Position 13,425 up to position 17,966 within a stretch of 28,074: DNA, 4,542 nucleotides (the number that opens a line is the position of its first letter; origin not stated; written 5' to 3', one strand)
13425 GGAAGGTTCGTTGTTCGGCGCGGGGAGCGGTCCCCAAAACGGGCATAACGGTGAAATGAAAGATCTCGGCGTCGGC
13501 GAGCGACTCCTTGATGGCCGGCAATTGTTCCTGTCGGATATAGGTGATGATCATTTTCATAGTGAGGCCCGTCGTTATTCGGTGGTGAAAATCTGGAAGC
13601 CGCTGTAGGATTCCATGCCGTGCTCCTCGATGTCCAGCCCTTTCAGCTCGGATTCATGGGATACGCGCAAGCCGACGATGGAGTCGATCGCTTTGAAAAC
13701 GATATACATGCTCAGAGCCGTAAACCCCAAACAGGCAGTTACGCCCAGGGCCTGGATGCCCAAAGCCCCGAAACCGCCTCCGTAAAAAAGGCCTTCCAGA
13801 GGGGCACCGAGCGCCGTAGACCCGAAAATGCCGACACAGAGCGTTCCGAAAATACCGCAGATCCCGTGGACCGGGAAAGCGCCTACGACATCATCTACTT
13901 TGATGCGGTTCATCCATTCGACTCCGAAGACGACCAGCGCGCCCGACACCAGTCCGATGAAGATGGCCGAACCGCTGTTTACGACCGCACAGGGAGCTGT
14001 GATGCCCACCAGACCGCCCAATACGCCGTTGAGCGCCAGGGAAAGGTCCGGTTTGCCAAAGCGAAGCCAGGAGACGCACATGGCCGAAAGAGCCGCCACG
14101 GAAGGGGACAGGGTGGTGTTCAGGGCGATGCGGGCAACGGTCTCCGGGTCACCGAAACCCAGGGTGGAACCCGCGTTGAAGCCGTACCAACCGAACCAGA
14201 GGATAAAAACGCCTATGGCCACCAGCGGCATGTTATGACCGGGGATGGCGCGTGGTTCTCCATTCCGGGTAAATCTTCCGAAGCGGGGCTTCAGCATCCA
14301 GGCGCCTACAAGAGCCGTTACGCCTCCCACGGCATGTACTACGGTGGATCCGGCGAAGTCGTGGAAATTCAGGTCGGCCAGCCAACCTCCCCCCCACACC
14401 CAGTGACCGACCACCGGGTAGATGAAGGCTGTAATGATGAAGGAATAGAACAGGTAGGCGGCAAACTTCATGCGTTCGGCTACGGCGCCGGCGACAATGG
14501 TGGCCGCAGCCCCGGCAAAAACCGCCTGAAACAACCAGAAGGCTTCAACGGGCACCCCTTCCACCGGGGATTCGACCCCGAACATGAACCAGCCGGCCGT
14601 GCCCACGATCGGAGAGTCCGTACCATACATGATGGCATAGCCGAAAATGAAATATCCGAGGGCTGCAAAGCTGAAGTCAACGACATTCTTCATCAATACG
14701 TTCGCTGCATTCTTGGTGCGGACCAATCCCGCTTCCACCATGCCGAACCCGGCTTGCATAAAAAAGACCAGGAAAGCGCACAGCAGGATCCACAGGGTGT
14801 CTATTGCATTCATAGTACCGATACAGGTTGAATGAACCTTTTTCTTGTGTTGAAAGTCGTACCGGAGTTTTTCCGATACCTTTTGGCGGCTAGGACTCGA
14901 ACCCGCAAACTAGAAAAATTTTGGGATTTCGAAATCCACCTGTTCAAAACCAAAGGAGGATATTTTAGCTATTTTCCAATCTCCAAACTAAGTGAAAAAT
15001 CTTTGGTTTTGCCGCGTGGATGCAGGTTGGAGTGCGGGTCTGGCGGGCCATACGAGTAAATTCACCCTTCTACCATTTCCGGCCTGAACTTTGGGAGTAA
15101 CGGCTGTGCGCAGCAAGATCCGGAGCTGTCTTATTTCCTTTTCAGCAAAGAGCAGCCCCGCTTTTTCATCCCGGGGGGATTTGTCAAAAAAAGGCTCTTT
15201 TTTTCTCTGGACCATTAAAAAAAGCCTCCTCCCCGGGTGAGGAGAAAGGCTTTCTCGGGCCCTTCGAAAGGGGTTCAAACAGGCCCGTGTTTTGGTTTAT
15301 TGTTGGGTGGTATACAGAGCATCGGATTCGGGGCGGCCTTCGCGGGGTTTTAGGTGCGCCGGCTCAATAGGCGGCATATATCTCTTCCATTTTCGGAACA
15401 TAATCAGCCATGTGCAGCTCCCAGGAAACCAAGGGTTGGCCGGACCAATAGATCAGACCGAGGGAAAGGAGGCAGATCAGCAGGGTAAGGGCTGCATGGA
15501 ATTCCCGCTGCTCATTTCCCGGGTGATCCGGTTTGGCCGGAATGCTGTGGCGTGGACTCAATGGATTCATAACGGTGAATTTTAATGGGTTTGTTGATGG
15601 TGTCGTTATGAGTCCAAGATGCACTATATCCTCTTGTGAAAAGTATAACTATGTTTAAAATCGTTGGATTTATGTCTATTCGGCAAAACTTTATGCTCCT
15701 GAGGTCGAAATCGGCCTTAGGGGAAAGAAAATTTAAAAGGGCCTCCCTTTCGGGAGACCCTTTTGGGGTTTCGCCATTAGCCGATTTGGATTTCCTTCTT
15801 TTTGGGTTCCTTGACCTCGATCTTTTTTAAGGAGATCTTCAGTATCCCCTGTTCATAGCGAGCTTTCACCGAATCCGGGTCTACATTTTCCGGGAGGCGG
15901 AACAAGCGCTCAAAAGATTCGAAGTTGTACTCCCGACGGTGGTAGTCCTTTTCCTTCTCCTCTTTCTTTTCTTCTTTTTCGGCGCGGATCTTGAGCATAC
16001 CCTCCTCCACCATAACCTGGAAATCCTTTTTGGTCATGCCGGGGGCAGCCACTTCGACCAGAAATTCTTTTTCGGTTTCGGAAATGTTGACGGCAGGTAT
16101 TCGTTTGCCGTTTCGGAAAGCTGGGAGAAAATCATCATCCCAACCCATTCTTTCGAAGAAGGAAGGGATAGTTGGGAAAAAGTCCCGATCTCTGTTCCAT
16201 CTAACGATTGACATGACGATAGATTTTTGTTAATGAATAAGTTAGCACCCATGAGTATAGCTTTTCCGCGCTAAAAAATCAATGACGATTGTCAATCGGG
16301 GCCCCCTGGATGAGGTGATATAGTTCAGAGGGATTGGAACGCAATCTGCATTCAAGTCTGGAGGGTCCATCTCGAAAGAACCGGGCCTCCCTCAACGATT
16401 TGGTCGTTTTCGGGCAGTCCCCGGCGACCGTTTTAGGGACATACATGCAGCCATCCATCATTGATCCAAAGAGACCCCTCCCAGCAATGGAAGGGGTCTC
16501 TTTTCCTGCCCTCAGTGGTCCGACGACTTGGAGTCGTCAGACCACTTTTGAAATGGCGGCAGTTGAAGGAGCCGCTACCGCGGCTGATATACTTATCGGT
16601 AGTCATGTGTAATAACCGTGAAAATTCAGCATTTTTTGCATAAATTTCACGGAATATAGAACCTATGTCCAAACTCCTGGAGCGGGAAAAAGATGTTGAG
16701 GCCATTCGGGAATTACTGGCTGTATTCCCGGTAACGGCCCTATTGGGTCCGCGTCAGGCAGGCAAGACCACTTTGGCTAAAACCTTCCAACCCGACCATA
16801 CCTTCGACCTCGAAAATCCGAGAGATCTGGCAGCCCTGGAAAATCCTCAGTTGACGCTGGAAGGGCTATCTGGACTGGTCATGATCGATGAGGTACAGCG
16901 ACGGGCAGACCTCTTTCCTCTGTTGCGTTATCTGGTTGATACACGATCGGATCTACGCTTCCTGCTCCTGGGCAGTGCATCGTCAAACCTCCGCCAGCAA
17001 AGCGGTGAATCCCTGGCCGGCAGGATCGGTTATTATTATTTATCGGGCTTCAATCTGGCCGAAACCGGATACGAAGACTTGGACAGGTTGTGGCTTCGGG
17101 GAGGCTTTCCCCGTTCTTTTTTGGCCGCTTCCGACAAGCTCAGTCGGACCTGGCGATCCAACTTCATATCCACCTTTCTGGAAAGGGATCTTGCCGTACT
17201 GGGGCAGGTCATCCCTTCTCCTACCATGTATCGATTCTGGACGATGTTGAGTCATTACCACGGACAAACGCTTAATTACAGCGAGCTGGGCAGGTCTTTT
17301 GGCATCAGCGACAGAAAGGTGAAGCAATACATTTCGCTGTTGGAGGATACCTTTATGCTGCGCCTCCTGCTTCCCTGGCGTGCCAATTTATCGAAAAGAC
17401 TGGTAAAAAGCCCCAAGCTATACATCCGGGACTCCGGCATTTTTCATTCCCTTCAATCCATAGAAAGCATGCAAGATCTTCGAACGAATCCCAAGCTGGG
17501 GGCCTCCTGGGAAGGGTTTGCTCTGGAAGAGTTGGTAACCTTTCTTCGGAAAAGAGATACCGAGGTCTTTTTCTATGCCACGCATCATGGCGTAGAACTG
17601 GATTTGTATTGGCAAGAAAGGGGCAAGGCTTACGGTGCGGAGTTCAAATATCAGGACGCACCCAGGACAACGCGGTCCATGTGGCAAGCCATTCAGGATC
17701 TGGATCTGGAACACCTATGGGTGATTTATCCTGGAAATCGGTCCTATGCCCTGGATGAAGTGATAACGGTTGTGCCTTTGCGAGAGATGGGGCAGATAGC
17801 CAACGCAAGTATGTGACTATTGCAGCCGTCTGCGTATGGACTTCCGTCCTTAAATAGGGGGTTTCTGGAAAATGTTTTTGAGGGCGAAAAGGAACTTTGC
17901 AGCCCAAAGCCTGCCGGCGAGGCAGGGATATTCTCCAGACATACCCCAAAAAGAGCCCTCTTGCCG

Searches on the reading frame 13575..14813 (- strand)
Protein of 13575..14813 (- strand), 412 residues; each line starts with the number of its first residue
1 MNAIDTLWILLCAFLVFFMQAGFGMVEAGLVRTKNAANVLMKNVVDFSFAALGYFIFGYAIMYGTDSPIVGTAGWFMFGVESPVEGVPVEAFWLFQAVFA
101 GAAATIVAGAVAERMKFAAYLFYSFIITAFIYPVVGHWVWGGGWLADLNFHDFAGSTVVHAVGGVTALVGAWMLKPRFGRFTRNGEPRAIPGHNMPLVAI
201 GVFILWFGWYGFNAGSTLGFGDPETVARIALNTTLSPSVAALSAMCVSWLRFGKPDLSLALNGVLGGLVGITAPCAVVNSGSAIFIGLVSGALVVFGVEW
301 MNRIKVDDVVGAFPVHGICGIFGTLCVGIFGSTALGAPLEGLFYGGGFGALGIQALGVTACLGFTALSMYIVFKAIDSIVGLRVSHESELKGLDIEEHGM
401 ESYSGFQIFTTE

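Call 6: search_protein_families(library=pfam, proteins=[window:13575-14813:-], max_evalue=0.01)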
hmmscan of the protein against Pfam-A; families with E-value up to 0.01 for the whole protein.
window:13575-14813:- (412 aa): 1 family
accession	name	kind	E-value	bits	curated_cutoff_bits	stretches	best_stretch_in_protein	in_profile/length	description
PF00909.26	Ammonium_transp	-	4e-128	428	23.2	1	7-403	1-399/399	Ammonium Transporter Family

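Call 37: search_protein_families(library=ncbifam, proteins=[window:13575-14813:-], max_evalue=0.001)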
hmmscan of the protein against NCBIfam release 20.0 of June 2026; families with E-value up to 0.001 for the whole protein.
window:13575-14813:- (412 aa): 3 families
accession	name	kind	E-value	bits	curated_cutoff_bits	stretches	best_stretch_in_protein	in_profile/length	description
TIGR00836.1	amt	subfamily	3.3e-136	454.4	343.3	1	5-403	1-406/406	ammonium transporter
TIGR03644.1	marine_trans_1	hypoth_equivalog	2.9e-116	388.6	514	1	3-406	2-404/404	probable ammonium transporter, marine subtype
NF007947.0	PRK10666.1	equivalog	5.1e-71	239.8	657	1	4-403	30-426/428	ammonium transporter AmtB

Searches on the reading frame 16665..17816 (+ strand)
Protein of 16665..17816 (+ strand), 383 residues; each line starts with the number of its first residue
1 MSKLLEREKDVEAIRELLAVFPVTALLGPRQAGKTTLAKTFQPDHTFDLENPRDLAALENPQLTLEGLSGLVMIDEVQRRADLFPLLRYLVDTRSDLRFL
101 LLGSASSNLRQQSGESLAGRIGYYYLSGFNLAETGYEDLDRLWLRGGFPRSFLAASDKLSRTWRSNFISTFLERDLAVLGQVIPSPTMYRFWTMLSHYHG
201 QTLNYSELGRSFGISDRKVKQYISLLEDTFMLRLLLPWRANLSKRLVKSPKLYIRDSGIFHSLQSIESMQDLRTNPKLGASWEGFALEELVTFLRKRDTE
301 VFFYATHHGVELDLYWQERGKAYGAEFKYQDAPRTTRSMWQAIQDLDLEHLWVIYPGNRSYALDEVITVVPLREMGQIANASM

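Call 6: search_protein_families(library=pfam, proteins=[window:16665-17816:+], max_evalue=0.01)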
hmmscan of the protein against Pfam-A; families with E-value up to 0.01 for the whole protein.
window:16665-17816:+ (383 aa): 4 families
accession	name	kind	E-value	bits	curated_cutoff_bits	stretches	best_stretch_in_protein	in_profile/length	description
PF13635.12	DUF4143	-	1.4e-40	139.1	28.1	1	173-329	1-159/160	Domain of unknown function (DUF4143)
PF13173.12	AAA_14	-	1.8e-21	76.9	27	1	22-133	3-127/129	AAA domain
PF13401.12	AAA_22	-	0.0019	18.9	27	0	69-105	85-124/130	AAA domain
PF01637.24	ATPase_2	-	0.0079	16.5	33.2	0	5-41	2-40/225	ATPase domain predominantly from Archaea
